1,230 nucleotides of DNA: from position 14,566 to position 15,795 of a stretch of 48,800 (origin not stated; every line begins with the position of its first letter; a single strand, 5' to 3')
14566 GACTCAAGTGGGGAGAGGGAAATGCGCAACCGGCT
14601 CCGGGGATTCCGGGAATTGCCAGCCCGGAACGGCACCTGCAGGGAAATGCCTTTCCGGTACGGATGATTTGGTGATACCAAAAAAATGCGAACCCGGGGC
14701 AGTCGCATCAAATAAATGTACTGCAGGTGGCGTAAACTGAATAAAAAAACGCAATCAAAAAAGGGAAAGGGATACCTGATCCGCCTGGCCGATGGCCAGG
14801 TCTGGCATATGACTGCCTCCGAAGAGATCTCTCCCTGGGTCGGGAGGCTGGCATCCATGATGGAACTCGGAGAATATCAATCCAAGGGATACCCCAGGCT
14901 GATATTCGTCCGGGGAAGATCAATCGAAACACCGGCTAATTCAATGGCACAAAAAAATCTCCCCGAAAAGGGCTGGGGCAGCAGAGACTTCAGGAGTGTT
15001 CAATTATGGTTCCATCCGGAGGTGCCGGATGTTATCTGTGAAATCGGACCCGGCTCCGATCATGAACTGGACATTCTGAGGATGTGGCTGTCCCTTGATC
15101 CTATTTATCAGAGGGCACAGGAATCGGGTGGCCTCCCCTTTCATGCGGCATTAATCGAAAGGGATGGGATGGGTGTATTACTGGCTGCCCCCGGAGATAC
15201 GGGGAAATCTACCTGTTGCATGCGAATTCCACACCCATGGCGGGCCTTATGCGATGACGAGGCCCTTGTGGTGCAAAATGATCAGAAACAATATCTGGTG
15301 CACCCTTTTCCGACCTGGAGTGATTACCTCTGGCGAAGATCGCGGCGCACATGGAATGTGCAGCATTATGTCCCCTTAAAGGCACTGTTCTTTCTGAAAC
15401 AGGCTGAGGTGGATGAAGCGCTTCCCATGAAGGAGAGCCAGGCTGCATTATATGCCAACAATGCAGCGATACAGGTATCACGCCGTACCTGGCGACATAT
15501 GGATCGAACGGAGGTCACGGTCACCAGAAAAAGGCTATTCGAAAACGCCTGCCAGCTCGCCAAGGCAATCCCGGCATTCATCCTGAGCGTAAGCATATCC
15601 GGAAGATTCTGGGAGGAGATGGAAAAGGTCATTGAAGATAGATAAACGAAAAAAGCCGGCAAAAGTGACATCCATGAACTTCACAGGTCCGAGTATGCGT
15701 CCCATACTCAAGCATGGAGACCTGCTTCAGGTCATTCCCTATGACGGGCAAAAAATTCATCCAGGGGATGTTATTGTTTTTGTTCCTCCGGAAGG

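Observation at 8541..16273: Eight-gene RiPP-type cassette: two rSAM/SPASM maturases, PqqD, a Cys-repeat peptide, an HprK-like kinase, a nucleotidyltransferase, two anchorless S26 peptidases and an ABC exporter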

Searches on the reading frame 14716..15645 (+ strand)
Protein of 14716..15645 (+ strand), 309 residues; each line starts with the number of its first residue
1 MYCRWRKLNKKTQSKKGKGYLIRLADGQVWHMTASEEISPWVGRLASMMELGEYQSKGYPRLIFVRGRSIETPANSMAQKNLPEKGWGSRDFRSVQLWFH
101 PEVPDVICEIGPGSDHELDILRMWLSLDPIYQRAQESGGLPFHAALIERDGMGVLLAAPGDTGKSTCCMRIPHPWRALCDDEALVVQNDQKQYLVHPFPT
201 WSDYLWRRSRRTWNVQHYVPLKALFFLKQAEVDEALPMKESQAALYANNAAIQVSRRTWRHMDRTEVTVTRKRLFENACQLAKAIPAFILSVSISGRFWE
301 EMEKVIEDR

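Call 3: search_protein_families(library=ncbifam, proteins=[window:14716-15645:+], max_evalue=0.01)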
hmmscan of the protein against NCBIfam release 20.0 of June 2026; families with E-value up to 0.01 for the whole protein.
window:14716-15645:+ (309 aa): 2 families
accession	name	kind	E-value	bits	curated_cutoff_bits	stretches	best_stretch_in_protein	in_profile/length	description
TIGR04249.1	SCM_chp_ScmC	equivalog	5.1e-94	314.9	125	1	20-305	1-291/292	SynChlorMet cassette protein ScmC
TIGR04352.1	HprK_rel_A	equivalog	1.5e-07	30.8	200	1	140-190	97-148/280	HprK-related kinase A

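Call 4: search_protein_families(library=pfam, proteins=[window:14716-15645:+], max_evalue=0.01)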
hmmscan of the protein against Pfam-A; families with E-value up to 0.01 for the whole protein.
window:14716-15645:+ (309 aa): 0 families

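Call 7: find_homologous_proteins(query=window:14716-15645:+, max_evalue=0.00001)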
Query window:14716-15645:+ (309 aa): 848 proteins with E <= 0.00001 among 1820 candidates; the best 120 are listed.
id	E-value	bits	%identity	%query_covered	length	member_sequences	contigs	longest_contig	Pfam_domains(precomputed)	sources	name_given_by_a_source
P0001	2.0e-182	623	88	98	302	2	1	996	PF27840.1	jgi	-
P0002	3.2e-165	567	92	84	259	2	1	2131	PF27840.1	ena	-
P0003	4.7e-115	402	58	94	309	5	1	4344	PF27840.1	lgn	-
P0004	1.5e-114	400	57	94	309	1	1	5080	PF27840.1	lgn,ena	-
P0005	3.5e-114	399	55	93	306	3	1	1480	PF27840.1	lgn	-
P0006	1.0e-111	391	58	93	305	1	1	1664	PF27840.1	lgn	-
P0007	2.2e-110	386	54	96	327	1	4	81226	PF27840.1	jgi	jgi:SynChlorMet cassette protein ScmC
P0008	4.2e-110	386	53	96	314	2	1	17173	PF27840.1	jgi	jgi:SynChlorMet cassette protein ScmC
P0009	4.2e-110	385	56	94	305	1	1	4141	PF27840.1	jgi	-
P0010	8.1e-110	385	53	94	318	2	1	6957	PF27840.1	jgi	jgi:SynChlorMet cassette protein ScmC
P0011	9.0e-110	384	54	95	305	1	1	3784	PF27840.1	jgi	jgi:SynChlorMet cassette protein ScmC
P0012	2.3e-109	383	53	95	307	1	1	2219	PF27840.1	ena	-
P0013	6.4e-109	382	53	95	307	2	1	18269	PF27840.1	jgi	jgi:SynChlorMet cassette protein ScmC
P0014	7.5e-109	381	54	93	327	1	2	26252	PF27840.1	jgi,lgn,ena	-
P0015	8.2e-109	381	53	96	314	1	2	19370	PF27840.1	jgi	jgi:SynChlorMet cassette protein ScmC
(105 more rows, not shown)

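Call 11: find_related_loci(query=A1, collection=genome_contigs, flank=10000)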
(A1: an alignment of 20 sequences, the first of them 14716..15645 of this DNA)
Query A1 (309 aa) in genome_contigs; peptide patterns used: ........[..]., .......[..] (x = any residue, [..] = any of these).
148 stretches matched a pattern; 121 encode a relative of the query (tblastn E <= 1e-3); the best 80 are kept; 80 distinct loci.
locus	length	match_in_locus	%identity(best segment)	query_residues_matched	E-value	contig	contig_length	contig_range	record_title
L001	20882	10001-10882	54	20-306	4e-109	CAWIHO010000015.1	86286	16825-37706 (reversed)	MAG: uncultured delta proteobacterium isolate MFD03726.bin.2.118 genome assembly, contig: contig_12730, whole genome sho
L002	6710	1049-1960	52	7-306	9e-108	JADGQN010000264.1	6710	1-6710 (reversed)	MAG: Syntrophobacterales bacterium isolate Chersky.21_67 contig-100_7806, whole genome shotgun sequence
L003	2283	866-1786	54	8-306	2e-110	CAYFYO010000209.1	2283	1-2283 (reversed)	MAG TPA_asm: uncultured Thermodesulfobacteriota bacterium isolate ERP108616_co2_127 genome assembly, contig: NODE_124242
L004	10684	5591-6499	52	11-306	1e-104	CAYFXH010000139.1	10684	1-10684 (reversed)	MAG TPA_asm: uncultured Desulfobacteraceae bacterium isolate ERP108616_co2_158 genome assembly, contig: NODE_11458_lengt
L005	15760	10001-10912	51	10-306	1e-103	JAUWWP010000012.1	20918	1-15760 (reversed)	MAG: Deltaproteobacteria bacterium isolate CSMAG_2661 CSMAG_2661_k127_1018108_length_20918_cov_19.0705, whole genome sho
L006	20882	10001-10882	51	19-306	1e-103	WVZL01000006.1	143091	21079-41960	MAG: Candidatus Aminicenantes bacterium isolate CS4-C018 C_merged_R1_(paired)_contig_7416, whole genome shotgun sequence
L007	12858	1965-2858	53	19-309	7e-104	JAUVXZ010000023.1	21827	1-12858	MAG: Pseudomonadota bacterium isolate CSMAG_1229 CSMAG_1229_k141_423692_length_21827_cov_9.8710, whole genome shotgun se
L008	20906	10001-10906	51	9-303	6e-102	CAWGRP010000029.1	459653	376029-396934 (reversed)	MAG: uncultured delta proteobacterium isolate MFD06435.bin.1.188 genome assembly, contig: contig_61725, whole genome sho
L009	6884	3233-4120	51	18-306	7e-101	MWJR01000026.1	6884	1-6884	MAG: Calditrichaeota bacterium AABM5.125.24 NODE_184_length_6884_cov_8.12957_ID_367, whole genome shotgun sequence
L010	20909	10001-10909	50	11-306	4e-100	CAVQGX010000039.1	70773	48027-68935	MAG: uncultured delta proteobacterium isolate MFD09779.bin.3.209 genome assembly, contig: contig_61428, whole genome sho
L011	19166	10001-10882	52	20-306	8e-100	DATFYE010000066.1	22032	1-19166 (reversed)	MAG TPA_asm: Syntrophorhabdales bacterium isolate SMAG_U9535 k141_1524160, whole genome shotgun sequence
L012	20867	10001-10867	49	19-308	6e-97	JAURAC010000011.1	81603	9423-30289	MAG: Candidatus Subterrananammoxibius californiae isolate Bin_309 NODE_11_length_81603_cov_21.420832, whole genome shotg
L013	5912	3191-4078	49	19-306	5e-97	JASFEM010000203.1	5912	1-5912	MAG: Syntrophobacterales bacterium isolate D0606M12metaG_Bin_34 D0606M12metaG_FD_scaffold_4497_c1, whole genome shotgun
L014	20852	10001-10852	51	30-306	4e-96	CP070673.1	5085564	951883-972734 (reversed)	MAG: Deltaproteobacteria bacterium isolate bin73 chromosome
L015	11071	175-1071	45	15-307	2e-95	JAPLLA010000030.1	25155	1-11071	MAG: Candidatus Saganbacteria bacterium isolate LacPavin_0419_WC90_MAG_42_8 LacPavin_0419_WC90_scaffold_392389, whole ge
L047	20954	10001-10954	39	1-306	2e-75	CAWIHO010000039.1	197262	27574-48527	MAG: uncultured delta proteobacterium isolate MFD03726.bin.2.118 genome assembly, contig: contig_25985, whole genome sho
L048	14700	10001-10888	40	20-308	2e-75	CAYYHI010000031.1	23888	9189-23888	MAG TPA_asm: uncultured bacterium isolate binchicken_co100_320 genome assembly, contig: NODE_3180_length_23888_cov_4.903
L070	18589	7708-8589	37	16-306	4e-68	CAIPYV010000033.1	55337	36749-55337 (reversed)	MAG: uncultured Chlorobiaceae bacterium isolate AM3_bin-0403 genome assembly, contig: bin-0403:033/136, whole genome sho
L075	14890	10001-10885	38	10-306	3e-67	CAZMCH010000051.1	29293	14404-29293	MAG TPA_asm: uncultured bacterium isolate binchicken_co274_484 genome assembly, contig: NODE_4072_length_29293_cov_5.895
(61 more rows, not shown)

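Call 25: predict_structure(alignment_id=A1)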
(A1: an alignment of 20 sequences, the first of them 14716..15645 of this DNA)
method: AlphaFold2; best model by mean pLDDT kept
length: 309 residues; sequences in the alignment: 20
mean_pLDDT: 84.3   pTM: 0.84
mean pLDDT of the five models: 84.3, 82.0, 81.2, 81.2, 62.1
residues with pLDDT >= 90: 168; 70-90: 91; 50-70: 20; < 50: 30
segments of 3 or more residues with pLDDT < 50: 1-7, 9-15, 70-78, 203-206, 208-210
pLDDT, mean of each block of 10 residues (from residue 1): 45 60 92 89 88 85 80 46 73 87 89 75 88 92 94 91 84 91 93 89 49 82 96 97 97 90 93 97 98 94 87
secondary structure, 60 per line:
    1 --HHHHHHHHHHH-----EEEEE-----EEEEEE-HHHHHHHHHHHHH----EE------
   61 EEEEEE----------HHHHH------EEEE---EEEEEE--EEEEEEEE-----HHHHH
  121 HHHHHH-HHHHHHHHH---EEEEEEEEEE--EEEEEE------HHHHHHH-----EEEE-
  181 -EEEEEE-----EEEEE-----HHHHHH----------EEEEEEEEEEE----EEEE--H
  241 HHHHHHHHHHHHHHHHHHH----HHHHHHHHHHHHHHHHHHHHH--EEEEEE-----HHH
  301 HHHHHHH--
elements in order: H3-13 E19-23 E29-34 H36-48 E61-66 H77-81 E88-91 E95-100 E103-110 H116-126 H128-136 E140-149 E152-157 H164-170 E176-179 E182-187 E193-197 H203-208 E219-229 E234-237 H240-259 H264-284 E287-292 H298-307

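Call 27: search_solved_structures(query=A1, max_evalue=1, show_alignments=2)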
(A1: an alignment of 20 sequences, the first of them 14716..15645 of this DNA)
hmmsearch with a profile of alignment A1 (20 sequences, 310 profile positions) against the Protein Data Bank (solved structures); distinct sequences matched with E-value up to 1: 5.
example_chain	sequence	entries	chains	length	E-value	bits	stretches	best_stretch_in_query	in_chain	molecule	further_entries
1knx_A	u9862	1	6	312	0.029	16.7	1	134-187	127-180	Probable HPr(Ser) kinase/phosphatase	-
1jb1_A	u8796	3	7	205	0.081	15.2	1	140-199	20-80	HPRK PROTEIN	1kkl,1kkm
2qmh_A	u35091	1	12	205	0.084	15.2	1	140-199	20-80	HPr kinase/phosphorylase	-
1ko7_A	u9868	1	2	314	0.26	13.5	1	143-194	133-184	Hpr kinase/phosphatase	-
3tqf_A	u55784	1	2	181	0.77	12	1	145-186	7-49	Hpr(Ser) kinase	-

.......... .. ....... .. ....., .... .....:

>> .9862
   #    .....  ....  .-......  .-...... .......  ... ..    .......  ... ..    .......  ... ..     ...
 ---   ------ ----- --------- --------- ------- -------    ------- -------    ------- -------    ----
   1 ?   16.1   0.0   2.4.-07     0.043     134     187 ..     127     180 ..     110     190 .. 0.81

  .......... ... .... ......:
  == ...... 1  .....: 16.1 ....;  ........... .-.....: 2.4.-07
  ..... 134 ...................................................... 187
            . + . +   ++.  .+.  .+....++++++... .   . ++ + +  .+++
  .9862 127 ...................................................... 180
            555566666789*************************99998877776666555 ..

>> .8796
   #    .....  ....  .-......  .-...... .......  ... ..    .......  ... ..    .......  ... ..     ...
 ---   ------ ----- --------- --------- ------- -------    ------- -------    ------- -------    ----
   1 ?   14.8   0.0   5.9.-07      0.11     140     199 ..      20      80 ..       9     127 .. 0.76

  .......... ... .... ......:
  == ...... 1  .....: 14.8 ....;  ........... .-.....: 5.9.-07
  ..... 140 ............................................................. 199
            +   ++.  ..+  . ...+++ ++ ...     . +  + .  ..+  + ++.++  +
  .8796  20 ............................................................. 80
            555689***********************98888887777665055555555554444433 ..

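Call 29: fold_search(model_id=the predicted structure, library=pdb)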
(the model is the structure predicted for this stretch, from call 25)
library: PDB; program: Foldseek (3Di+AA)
matches with E <= 10: 842; with E <= 0.001: 103
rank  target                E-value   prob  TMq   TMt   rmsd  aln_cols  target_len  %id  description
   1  4ywb_A                6.5e-08  1.00  0.44  0.26   9.2       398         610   10  Structure of rat cytosolic pepck in complex with 3-mercaptopicolinic acid and oxalic acid (released 2015-09-23)
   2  2qzy_B                7.3e-08  1.00  0.48  0.28   8.4       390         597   10  The structure of chicken mitochondrial PEPCK in complex with PEP (released 2007-09-04)
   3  4wl8                  8.7e-08  1.00  0.50  0.29   9.3       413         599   13  Crystal Structure of Mtb PEPCK in complex with non-hydrolyzable analog of GTP (released 2015-10-21)
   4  4wpv                  1.5e-07  1.00  0.52  0.31   8.7       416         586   12  Crystal Structure of E83A mutant of Mtb PEPCK in complex with Zn2+ and phosphate ion (released 2015-11-04)
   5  3dtb_B                1.8e-07  1.00  0.48  0.28   8.4       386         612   10  The structure of rat cytosolic PEPCK in complex with phosphoglycolate and GDP (released 2008-08-26)
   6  4wie                  1.9e-07  1.00  0.50  0.29   9.2       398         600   12  Crystal structure of apo-PEPCK from Mycobacterium tuberculosis with glycerol (released 2014-10-22)
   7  4gnl                  2.0e-07  1.00  0.47  0.28   8.4       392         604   10  Structure of rat cytosolic PEPCK Ld_2g in complex with PEP and GDP (released 2013-07-03)
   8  4gnp                  2.0e-07  1.00  0.47  0.28   8.4       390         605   10  Structure of rat cytosolic PEPCK Ld_3g in complex with PEP and GDP (released 2013-07-03)
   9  5v95                  2.4e-07  1.00  0.48  0.29   8.8       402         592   10  Structure of the H477R variant of rat cytosolic PEPCK in complex with manganese. (released 2017-04-12)
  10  5fh2                  2.7e-07  1.00  0.48  0.28   9.4       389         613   10  The structure of rat cytosolic PEPCK variant E89Q in complex with GTP (released 2016-11-09)
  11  2rka_C                2.7e-07  1.00  0.47  0.27  10.2       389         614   10  The Structure of rat cytosolic PEPCK in complex with phosphoglycolate (released 2008-01-29)
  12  4wpu                  2.7e-07  1.00  0.48  0.28   9.3       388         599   13  Crystal Structure of E83A mutant of Mtb PEPCK in complex with PEP and GDP (released 2015-11-04)
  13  4gnm                  3.0e-07  1.00  0.45  0.26  10.3       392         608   10  Structure of rat cytosolic PEPCK Ld_2g in complex with oxalate and GTP (released 2013-07-03)
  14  2qf2_B                3.0e-07  1.00  0.44  0.26   9.5       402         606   10  Rat cytosolic PEPCK in complex with oxaloacetic acid and GDP. (released 2007-08-28)
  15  3moh_A                3.0e-07  1.00  0.43  0.25  10.9       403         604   11  The structure of rat cytosolic PEPCK mutant A467G in complex with phosphoglycolate and GDP (released 2010-06-02)
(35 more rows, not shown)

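Call 39: search_protein_families(library=pfam, proteins=[L008:8512-9981:-, L008:7887-8510:+, L008:5359-7392:+, L008:12484-14196:-, L001:8504-9901:-, L001:7610-8317:+, L001:4003-7251:+, L008:10969-11721:+, L008:11740-12132:+], max_evalue=0.001)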
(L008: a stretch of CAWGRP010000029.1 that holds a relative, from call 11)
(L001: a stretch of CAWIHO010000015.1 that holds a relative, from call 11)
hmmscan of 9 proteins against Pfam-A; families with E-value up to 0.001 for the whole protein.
L008:8512-9981:- (489 aa): 1 family
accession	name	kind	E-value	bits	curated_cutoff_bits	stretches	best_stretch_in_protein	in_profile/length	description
PF08668.18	HDOD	-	6.2e-43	147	22.9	1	99-284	1-189/196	HDOD domain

L008:7887-8510:+ (207 aa): 1 family
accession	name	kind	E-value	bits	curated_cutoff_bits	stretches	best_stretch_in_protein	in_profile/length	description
PF05402.18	PqqD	-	8.4e-14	52.1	23.4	1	25-88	3-66/67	Coenzyme PQQ synthesis protein D (PqqD)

L008:5359-7392:+ (677 aa): 8 families
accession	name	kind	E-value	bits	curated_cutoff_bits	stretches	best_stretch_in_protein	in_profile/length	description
PF25596.1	CPSase_L_D1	-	7.8e-51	171.3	27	1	159-271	1-117/118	Carbamoyl phosphate synthase preATP-grasp domain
PF02786.22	CPSase_L_D2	-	1.5e-38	132.9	19.8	1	275-477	1-210/211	Carbamoyl-phosphate synthase L chain, ATP binding domain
PF02787.25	CPSase_L_D3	-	1.1e-27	96.3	26.6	1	19-107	1-79/80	Carbamoyl-phosphate synthetase large chain, oligomerisation domain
PF02142.27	MGS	-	8e-25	87.2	24.1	1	558-643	2-94/94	MGS-like domain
PF02222.28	ATP-grasp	-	2.2e-09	37.6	27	1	283-447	3-163/179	ATP-grasp domain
PF15632.11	ATPgrasp_Ter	-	1.7e-06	28.2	29.1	1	412-484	51-123/131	ATP-grasp in the biosynthetic pathway with Ter operon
PF02655.19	ATP-grasp_3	-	4.2e-06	27.4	23.2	1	274-447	2-157/160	ATP-grasp domain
PF07478.18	Dala_Dala_lig_C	-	5.2e-06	26.5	24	1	300-467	26-200/204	D-ala D-ala ligase C-terminus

L008:12484-14196:- (570 aa): 2 families
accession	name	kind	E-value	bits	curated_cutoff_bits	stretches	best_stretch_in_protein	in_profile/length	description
PF02776.23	TPP_enzyme_N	-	4.3e-25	88.2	26.8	1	54-161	1-108/119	Thiamine pyrophosphate enzyme, N-terminal TPP binding domain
PF02775.26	TPP_enzyme_C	-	7.3e-24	84.7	21.9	1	432-566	18-150/151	Thiamine pyrophosphate enzyme, C-terminal TPP binding domain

L001:8504-9901:- (465 aa): 1 family
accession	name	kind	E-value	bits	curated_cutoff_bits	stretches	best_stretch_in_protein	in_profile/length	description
PF08668.18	HDOD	-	3.9e-43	147.7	22.9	1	93-278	1-189/196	HDOD domain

L001:7610-8317:+ (235 aa): 1 family
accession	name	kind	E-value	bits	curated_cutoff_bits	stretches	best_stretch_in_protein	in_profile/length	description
PF05402.18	PqqD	-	7.3e-13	49.1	23.4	1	24-86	3-65/67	Coenzyme PQQ synthesis protein D (PqqD)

L001:4003-7251:+ (1082 aa): 10 families
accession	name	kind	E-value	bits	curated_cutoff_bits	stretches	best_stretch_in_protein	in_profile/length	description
PF02786.22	CPSase_L_D2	-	1.1e-112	375.1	19.8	2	128-334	1-210/211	Carbamoyl-phosphate synthase L chain, ATP binding domain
PF25596.1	CPSase_L_D1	-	2.7e-99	327.7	27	2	564-676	1-117/118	Carbamoyl phosphate synthase preATP-grasp domain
PF02787.25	CPSase_L_D3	-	3.6e-27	94.6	26.6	1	425-512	2-79/80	Carbamoyl-phosphate synthetase large chain, oligomerisation domain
PF02142.27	MGS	-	3.1e-24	85.4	24.1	1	963-1048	2-94/94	MGS-like domain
PF07478.18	Dala_Dala_lig_C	-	1.3e-13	51.4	24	2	705-873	26-201/204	D-ala D-ala ligase C-terminus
PF02222.28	ATP-grasp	-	2.2e-13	50.7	27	2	688-852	3-163/179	ATP-grasp domain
PF15632.11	ATPgrasp_Ter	-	1.4e-10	41.5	29.1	1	815-882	49-116/131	ATP-grasp in the biosynthetic pathway with Ter operon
PF02655.19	ATP-grasp_3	-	2.4e-09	37.9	23.2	1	679-852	2-157/160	ATP-grasp domain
PF13535.11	ATP-grasp_4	-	4.2e-07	30.1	27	1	164-303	3-151/160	ATP-grasp domain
PF13549.11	ATP-grasp_5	-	1.5e-06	28.2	27.6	0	125-169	8-52/221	ATP-grasp domain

L008:10969-11721:+ (250 aa): 0 families

L008:11740-12132:+ (130 aa): 1 family
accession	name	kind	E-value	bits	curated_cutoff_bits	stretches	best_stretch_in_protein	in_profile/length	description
PF24696.1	UGSC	-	5.9e-06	27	25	1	34-97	11-68/172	UGSC family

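Call 60: search_protein_representatives(alignment_id=A1)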
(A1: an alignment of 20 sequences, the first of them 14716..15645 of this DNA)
Query: 20 sequences, 310 profile positions. Proteins with E-value up to 0.001 (for the whole library): 2263; up to 1e-10: 1193; up to 1e-30: 907. The best 150 are listed.
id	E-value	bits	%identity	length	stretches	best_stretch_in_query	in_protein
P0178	9.8e-127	438.7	-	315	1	10-309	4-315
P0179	1.1e-126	438.5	-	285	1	18-309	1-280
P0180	2.8e-118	410.9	-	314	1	12-309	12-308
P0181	8.0e-112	389.7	-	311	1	12-309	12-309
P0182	3.1e-110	384.5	-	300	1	14-309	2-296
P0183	7.5e-109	380.0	-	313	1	8-309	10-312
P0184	1.5e-108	379.0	-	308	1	10-309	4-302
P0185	3.5e-107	374.5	-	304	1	10-309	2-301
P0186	3.7e-106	371.1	-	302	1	12-309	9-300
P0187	1.6e-105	369.0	-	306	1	11-309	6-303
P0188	3.1e-105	368.1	-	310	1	11-308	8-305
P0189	3.9e-105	367.7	-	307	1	13-309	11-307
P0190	6.6e-105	367.0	-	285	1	12-308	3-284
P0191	2.0e-104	365.4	-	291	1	11-308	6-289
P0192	1.0e-103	363.1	-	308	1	14-309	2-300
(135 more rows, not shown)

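Call 63: search_protein_families(library=pfam, proteins=[L048:4851-6434:+, L048:6578-8995:+, L048:10913-11395:+, L075:8852-9913:+, L075:10911-12218:+, L070:4272-6014:+, L047:8074-8994:+, L047:9315-10025:+], max_evalue=0.001)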
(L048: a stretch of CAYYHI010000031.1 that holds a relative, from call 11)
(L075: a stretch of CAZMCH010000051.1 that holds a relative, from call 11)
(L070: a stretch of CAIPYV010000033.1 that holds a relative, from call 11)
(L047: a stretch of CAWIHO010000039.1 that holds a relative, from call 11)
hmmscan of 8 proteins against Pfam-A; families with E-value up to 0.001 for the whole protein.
L048:4851-6434:+ (527 aa): 1 family
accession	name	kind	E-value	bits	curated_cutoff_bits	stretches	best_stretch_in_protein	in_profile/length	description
PF18962.6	Por_Secre_tail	-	0.00011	22.9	27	1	449-522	5-75/75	Secretion system C-terminal sorting domain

L048:6578-8995:+ (805 aa): 3 families
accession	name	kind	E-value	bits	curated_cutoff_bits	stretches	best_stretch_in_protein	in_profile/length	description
PF08309.17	LVIVD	-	7.5e-60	198.5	20.2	6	75-116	1-42/42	LVIVD repeat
PF18962.6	Por_Secre_tail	-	9e-13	48.8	27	1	727-802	2-74/75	Secretion system C-terminal sorting domain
PF09826.15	Beta_propel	-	0.00098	18.5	22.4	0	55-76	329-350/495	Beta propeller domain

L048:10913-11395:+ (160 aa): 0 families

L075:8852-9913:+ (353 aa): 0 families

L075:10911-12218:+ (435 aa): 2 families
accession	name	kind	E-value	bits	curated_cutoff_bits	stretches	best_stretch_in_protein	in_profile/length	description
PF00919.26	UPF0004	-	2.6e-29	101.5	27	1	4-96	2-96/98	Uncharacterized protein family UPF0004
PF04055.27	Radical_SAM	-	1.1e-22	81.4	29.5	1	146-315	5-166/166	Radical SAM superfamily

L070:4272-6014:+ (580 aa): 3 families
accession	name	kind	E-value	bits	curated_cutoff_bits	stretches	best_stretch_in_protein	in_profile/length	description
PF00916.26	Sulfate_transp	-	1.7e-88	297.4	23.2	1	32-393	2-379/380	Sulfate permease family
PF01740.26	STAS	-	3.9e-15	56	22.6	1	451-553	5-106/106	STAS domain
PF16983.11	MFS_MOT1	-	1.8e-05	25.5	30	1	275-370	14-110/111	Molybdate transporter of MFS superfamily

L047:8074-8994:+ (306 aa): 0 families

L047:9315-10025:+ (236 aa): 1 family
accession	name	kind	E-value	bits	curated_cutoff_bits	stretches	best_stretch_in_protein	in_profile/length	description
PF05402.18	PqqD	-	4.1e-14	53.1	23.4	1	24-87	3-66/67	Coenzyme PQQ synthesis protein D (PqqD)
